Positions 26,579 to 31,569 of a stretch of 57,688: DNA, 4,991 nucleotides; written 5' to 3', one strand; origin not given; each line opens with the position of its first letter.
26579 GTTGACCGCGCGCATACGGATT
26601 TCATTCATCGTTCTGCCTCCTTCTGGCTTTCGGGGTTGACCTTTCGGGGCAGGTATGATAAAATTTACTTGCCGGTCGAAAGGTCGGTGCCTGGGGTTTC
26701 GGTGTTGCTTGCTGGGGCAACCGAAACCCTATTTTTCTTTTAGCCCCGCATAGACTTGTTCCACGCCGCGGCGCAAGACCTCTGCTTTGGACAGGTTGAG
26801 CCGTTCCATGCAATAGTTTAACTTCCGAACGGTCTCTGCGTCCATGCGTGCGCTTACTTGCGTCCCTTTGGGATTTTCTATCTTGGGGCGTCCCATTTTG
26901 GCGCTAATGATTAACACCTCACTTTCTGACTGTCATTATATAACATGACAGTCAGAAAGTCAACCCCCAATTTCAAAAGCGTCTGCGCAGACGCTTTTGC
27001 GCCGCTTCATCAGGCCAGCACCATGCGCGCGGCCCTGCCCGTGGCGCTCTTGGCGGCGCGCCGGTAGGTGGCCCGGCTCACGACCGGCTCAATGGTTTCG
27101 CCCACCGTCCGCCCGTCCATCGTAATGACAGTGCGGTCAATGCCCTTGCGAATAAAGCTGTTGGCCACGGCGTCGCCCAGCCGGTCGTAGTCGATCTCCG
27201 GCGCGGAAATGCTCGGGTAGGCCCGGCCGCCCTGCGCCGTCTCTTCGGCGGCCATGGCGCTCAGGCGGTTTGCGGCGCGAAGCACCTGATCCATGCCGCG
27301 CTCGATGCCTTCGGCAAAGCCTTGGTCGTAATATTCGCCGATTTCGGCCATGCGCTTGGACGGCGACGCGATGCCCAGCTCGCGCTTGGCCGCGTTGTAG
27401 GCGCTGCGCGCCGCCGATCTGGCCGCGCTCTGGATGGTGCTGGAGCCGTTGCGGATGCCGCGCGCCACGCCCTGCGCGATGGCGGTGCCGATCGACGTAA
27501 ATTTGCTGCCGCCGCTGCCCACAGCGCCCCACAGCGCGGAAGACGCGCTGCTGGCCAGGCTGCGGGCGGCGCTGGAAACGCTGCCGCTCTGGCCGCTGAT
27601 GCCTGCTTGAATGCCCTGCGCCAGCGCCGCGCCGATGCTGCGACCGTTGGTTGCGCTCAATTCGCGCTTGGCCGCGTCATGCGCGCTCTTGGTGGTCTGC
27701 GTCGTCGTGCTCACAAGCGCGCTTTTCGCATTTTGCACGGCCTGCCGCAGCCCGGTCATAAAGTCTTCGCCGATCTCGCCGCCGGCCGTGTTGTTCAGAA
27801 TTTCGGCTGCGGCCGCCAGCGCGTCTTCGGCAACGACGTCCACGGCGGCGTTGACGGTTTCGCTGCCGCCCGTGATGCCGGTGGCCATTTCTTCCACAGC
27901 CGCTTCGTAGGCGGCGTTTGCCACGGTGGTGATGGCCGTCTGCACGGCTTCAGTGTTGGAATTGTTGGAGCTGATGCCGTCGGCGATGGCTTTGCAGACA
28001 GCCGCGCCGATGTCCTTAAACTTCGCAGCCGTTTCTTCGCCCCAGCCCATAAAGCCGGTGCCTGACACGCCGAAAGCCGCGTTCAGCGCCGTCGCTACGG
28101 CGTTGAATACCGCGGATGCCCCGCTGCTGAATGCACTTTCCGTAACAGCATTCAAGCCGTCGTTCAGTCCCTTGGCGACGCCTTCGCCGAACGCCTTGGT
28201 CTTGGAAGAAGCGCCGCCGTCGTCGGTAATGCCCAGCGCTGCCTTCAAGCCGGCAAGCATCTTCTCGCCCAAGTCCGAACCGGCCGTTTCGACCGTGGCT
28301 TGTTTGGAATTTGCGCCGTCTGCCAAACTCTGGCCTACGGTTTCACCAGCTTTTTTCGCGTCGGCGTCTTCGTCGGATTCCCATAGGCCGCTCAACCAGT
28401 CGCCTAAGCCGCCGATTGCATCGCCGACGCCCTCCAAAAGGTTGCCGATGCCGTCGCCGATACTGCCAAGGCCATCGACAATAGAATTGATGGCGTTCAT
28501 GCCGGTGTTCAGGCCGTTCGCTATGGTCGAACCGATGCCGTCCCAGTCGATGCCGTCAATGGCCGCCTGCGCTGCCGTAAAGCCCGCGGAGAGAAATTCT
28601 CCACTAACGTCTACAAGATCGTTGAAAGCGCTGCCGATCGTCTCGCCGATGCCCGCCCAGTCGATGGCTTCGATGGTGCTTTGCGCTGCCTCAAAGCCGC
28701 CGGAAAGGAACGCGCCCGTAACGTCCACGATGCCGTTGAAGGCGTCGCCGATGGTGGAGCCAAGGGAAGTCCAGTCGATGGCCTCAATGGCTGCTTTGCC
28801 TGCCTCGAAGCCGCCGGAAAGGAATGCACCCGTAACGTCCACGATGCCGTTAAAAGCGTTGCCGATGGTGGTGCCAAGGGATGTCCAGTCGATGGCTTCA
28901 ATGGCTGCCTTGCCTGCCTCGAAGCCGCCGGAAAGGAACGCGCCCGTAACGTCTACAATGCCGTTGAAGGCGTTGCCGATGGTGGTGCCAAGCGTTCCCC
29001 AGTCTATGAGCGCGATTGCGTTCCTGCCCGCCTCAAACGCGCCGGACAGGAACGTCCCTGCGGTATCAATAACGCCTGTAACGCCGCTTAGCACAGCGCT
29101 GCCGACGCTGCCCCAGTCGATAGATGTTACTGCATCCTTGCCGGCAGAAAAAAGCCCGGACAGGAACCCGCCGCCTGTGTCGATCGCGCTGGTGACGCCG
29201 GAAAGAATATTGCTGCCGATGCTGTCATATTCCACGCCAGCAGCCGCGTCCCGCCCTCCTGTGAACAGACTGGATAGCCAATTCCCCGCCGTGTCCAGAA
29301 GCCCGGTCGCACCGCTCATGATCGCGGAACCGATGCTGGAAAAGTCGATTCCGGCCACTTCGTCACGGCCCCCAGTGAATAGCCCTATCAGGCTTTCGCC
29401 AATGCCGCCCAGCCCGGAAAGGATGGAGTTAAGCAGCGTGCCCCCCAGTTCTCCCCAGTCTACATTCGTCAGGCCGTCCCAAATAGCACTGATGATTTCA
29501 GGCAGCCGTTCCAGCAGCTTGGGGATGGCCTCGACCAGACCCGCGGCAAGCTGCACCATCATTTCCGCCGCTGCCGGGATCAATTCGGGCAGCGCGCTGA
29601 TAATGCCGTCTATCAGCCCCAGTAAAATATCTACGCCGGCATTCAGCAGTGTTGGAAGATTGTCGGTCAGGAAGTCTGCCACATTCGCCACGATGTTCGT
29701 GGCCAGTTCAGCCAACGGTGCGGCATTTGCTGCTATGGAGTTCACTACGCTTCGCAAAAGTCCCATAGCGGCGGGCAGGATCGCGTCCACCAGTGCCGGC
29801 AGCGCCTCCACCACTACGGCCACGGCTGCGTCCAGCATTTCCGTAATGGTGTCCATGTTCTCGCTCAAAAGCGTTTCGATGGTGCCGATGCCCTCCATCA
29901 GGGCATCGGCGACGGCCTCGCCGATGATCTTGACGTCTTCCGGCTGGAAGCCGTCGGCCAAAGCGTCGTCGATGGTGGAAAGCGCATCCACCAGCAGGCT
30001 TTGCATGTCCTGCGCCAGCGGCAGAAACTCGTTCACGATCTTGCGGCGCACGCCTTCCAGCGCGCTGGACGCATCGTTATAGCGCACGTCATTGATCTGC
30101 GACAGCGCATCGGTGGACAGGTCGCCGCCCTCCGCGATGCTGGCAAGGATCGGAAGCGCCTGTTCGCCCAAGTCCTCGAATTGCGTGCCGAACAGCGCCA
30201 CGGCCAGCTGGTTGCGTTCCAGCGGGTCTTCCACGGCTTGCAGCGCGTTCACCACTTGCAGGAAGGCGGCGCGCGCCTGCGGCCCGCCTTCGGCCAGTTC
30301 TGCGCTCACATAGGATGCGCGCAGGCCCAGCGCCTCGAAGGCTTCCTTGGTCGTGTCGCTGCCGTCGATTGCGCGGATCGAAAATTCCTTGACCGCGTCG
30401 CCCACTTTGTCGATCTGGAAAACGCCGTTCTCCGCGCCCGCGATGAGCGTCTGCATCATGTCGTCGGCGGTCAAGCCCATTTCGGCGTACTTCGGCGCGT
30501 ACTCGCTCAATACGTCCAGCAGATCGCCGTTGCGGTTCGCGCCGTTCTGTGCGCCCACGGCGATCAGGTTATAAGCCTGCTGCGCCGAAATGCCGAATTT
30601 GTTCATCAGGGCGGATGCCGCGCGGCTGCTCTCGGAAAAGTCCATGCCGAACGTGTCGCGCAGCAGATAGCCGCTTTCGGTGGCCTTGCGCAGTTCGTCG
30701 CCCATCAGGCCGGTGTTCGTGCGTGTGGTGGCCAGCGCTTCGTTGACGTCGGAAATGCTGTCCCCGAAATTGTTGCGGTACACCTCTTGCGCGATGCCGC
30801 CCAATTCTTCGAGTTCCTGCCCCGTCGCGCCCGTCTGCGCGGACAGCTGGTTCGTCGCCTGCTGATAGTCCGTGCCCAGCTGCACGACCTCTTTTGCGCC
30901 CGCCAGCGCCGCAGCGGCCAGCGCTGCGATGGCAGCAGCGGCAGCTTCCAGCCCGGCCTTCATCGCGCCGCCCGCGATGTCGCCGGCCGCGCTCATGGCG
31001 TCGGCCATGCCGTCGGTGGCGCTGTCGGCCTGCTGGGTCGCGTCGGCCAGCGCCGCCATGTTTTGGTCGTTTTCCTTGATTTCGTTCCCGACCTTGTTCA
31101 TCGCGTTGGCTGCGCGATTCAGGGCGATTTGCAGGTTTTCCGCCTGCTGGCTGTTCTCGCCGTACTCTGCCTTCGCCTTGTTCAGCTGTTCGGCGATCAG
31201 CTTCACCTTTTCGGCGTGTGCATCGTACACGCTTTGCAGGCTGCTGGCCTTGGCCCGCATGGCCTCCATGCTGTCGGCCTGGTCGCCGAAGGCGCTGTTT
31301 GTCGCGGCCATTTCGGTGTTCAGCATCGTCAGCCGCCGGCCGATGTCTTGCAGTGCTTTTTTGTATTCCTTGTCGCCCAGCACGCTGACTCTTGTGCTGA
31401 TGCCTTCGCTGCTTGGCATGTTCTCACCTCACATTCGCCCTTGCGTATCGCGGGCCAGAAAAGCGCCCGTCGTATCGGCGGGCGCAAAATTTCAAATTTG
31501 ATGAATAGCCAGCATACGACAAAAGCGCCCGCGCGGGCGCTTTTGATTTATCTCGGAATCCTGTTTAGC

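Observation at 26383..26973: Self-contained regulatory cassette (RHH repressor - antisense RNA - 74-aa unknown) inserted between tape-measure and distal-tail genes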

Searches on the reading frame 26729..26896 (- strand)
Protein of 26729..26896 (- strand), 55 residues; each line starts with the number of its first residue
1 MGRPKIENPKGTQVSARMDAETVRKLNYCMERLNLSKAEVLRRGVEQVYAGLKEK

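Call 6: search_protein_families(library=pfam, proteins=[window:26729-26896:-], max_evalue=1)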
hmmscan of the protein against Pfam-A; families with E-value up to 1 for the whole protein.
window:26729-26896:- (55 aa): 2 families
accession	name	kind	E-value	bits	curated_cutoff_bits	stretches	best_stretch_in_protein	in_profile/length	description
PF01402.27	RHH_1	-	0.017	15.5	20.5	1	14-46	2-34/39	Ribbon-helix-helix protein, copG family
PF11015.13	DUF2853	-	0.036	15.1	25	1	4-53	28-78/101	Protein of unknown function (DUF2853)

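Call 7: search_protein_families(library=phrogs, proteins=[window:26729-26896:-], max_evalue=1)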
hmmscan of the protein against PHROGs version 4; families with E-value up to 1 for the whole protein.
window:26729-26896:- (55 aa): 3 families
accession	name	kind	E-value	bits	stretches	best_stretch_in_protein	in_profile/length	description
phrog_876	-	transcription regulation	3.6e-13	50.6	1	1-54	58-110/239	transcriptional repressor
phrog_12301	-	transcription regulation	0.013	17.1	1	15-45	58-88/96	transcriptional regulator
phrog_34719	-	unknown function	0.026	16.1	1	15-47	47-79/84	-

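Call 10: search_protein_families(library=padloc, proteins=[window:26729-26896:-], max_evalue=1)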
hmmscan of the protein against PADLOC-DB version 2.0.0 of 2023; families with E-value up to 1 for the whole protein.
window:26729-26896:- (55 aa): 0 families

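Call 11: search_protein_families(library=ncbifam, proteins=[window:26729-26896:-], max_evalue=1)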
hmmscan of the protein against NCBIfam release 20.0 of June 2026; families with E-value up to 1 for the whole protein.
window:26729-26896:- (55 aa): 2 families
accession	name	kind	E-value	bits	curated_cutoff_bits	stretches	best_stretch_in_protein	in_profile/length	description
NF053762.1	aCcr1_fam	equivalog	0.023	14.6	60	1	14-47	3-36/38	aCcr1 family cell cycle regulator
NF050181.1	TA_anti_VapB_Myco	equivalog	0.11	13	60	1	19-49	10-40/72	type II toxin-antitoxin system VapB family antitoxin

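Call 27: find_homologous_proteins(query=window:26729-26896:-, max_evalue=0.001)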
Query window:26729-26896:- (55 aa): 3 proteins with E <= 0.001 among 3 candidates.
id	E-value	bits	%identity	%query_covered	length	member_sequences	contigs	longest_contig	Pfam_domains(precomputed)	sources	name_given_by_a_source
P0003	1.3e-27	111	100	100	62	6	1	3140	-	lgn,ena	-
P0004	1.4e-24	101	91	100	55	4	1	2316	-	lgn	-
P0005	4.8e-10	56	52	98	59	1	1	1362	-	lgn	-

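Call 88: search_solved_structures(query=A5, max_evalue=10, show_alignments=2)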
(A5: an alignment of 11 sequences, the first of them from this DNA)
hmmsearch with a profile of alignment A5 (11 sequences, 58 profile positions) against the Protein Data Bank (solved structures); distinct sequences matched with E-value up to 10: 17.
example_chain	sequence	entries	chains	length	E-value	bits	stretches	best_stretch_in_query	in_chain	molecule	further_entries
2kel_A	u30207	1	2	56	0.00049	23.5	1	16-55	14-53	Uncharacterized protein 56B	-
2mdv_A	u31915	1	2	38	0.056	16.9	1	20-45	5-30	Designed protein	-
8u12_A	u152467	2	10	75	0.078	16.5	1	15-50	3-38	Antitoxin Rv0298 | Antitoxin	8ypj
6a6x_C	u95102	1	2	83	0.1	16.1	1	10-42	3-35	Antitoxin MazE7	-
1p94_A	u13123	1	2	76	0.14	15.7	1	14-50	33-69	plasmid partition protein ParG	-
2k9i_A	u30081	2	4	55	0.23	14.9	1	6-56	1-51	Uncharacterized protein ORF56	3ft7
1b01_A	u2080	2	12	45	0.29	14.6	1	16-46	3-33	TRANSCRIPTIONAL REPRESSOR COPG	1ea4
9lew_A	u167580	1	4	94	0.29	14.6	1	15-46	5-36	DNA-damage-inducible protein J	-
5x3t_A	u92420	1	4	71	0.3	14.6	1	17-51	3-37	Antitoxin VapB26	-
2cpg_A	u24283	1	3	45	0.32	14.5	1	16-45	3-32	TRANSCRIPTIONAL REPRESSOR COPG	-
7by2_A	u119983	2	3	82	0.41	14.2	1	18-56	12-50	CopG family transcriptional regulator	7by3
2k29_A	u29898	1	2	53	0.63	13.6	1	17-55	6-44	Antitoxin RelB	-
3h87_C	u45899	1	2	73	0.63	13.6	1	26-47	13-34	Putative uncharacterized protein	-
5oho_A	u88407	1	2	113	0.82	13.2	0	12-39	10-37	Transcription elongation factor SPT5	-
4fxe_A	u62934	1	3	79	0.95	13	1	17-55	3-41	Antitoxin RelB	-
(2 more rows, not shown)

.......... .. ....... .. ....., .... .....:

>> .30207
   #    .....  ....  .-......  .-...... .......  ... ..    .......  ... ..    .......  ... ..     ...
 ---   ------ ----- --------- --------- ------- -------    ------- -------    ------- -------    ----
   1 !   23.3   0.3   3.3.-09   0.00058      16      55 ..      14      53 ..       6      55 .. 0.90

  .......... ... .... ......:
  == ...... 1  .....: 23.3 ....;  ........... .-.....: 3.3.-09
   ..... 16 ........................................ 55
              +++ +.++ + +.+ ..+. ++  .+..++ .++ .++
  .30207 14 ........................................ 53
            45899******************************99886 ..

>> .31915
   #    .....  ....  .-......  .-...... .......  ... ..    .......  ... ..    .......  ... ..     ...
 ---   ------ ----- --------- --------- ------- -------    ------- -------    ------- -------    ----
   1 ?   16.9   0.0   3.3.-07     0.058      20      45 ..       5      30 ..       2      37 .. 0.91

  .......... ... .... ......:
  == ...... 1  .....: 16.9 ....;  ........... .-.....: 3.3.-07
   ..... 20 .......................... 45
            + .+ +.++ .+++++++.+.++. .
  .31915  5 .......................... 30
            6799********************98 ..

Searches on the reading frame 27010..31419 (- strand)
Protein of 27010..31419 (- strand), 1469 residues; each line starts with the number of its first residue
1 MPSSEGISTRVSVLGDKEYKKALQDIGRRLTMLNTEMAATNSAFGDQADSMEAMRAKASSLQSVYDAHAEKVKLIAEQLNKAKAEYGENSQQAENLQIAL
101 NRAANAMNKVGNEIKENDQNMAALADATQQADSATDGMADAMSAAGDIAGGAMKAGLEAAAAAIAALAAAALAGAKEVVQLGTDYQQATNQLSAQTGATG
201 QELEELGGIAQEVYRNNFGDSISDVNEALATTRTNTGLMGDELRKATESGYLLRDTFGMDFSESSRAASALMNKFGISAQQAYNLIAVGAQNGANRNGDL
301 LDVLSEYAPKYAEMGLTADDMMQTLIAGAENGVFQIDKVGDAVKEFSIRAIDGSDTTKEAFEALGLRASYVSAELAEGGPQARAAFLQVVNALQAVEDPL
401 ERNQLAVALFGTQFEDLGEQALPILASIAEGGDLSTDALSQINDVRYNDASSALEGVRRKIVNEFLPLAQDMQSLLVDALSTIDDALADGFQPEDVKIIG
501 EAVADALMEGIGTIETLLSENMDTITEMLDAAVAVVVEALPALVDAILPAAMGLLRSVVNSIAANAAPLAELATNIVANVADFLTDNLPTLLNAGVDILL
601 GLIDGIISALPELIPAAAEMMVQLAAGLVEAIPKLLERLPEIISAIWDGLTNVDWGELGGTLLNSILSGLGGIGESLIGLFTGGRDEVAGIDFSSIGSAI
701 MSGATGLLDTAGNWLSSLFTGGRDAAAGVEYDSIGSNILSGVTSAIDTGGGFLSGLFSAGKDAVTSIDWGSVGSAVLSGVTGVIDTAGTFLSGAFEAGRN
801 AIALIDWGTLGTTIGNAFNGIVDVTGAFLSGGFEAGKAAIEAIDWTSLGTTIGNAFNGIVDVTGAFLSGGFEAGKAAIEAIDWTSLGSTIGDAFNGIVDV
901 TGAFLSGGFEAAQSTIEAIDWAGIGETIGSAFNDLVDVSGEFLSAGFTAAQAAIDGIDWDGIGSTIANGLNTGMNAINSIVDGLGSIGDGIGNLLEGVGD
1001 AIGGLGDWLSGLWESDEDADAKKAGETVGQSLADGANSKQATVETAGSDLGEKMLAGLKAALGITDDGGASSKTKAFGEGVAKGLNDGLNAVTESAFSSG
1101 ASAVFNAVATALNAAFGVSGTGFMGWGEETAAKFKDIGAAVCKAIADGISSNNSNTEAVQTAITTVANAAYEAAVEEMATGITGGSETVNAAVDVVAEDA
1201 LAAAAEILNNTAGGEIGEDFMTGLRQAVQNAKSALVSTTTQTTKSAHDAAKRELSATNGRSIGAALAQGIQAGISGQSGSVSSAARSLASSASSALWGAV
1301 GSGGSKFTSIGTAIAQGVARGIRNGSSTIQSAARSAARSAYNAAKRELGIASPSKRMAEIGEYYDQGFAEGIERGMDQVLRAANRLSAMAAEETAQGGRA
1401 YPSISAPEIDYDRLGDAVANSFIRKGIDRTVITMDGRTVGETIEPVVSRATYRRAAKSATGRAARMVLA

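Call 6: search_protein_families(library=pfam, proteins=[window:27010-31419:-], max_evalue=1)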
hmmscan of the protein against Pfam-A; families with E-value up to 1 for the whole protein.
window:27010-31419:- (1469 aa): 5 families
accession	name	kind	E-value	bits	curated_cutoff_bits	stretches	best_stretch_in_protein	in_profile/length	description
PF10145.14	PhageMin_Tail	-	1.5e-26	93.9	33.2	1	217-411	6-201/201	Phage-related minor tail protein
PF10498.14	IFT57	-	0.0052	16.3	40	1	17-118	250-350/360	Intra-flagellar transport protein 57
PF20346.3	DUF6641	-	0.11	12.9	27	0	833-853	108-128/143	Family of unknown function (DUF6641)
PF04108.17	ATG17_like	-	0.17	11.7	43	1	19-149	135-259/355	Autophagy protein ATG17-like domain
PF01496.24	V_ATPase_I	-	0.34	9.2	30.7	1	21-134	30-143/815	V-type ATPase 116kDa subunit family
